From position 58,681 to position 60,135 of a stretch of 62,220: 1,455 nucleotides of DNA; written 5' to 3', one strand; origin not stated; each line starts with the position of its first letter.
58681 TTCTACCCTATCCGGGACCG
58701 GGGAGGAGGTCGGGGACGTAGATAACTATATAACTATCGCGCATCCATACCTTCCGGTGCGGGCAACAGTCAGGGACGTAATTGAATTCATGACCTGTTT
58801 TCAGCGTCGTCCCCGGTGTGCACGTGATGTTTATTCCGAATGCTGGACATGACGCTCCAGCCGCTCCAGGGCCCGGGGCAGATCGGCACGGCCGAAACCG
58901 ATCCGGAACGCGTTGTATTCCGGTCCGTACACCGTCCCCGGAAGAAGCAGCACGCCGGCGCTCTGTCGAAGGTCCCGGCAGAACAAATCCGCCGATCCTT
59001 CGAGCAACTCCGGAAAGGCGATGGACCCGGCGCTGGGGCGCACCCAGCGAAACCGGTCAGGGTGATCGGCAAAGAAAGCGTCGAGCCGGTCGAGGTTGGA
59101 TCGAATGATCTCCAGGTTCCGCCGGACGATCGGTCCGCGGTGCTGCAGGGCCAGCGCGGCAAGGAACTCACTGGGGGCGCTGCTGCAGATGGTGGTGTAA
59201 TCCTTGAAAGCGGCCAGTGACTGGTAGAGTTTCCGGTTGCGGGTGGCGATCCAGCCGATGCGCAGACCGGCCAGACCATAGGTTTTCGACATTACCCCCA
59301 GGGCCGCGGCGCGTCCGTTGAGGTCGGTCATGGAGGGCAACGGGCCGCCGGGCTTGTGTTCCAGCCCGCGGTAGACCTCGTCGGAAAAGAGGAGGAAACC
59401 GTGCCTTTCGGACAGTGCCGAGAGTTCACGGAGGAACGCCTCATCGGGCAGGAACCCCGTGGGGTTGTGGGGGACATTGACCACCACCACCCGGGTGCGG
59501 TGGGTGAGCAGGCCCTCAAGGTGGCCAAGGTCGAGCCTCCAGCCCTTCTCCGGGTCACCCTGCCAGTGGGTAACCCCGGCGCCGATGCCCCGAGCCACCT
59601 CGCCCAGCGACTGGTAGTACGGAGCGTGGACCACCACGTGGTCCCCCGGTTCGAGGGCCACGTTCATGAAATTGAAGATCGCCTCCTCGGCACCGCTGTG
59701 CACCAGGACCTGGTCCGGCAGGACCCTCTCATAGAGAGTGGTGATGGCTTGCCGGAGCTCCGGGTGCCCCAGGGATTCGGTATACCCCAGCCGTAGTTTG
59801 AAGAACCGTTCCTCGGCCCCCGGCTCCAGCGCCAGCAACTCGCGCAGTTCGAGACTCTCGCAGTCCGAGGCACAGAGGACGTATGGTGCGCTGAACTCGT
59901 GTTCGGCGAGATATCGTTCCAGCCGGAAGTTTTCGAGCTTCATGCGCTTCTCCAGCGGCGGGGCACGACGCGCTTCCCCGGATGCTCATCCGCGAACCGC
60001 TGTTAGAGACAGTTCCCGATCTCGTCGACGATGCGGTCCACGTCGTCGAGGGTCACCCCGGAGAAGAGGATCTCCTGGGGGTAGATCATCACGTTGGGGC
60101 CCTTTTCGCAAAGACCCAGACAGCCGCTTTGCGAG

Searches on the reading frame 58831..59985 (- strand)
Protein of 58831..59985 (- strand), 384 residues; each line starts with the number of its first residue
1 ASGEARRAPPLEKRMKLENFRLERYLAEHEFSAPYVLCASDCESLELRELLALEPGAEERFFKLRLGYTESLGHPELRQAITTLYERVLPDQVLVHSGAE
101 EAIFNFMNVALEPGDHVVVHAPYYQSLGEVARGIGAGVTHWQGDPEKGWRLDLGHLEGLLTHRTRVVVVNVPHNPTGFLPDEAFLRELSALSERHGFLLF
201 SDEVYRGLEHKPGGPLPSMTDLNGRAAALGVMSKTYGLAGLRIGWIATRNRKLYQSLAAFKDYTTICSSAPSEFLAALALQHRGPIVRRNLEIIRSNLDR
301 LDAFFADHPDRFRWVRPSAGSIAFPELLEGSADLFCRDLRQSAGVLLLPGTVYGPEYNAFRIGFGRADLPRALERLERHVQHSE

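Call 46: search_protein_families(library=pfam, proteins=[window:58831-59985:-], max_evalue=0.0001)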
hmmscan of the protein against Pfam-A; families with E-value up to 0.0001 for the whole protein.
window:58831-59985:- (384 aa): 2 families
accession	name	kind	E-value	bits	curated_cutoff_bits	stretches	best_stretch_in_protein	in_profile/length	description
PF00155.27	Aminotran_1_2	-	9.7e-48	163.6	19.7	1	63-375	33-360/361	Aminotransferase class I and II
PF04864.19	Alliinase_C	-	8.5e-06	25.3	22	1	113-276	95-236/363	Allinase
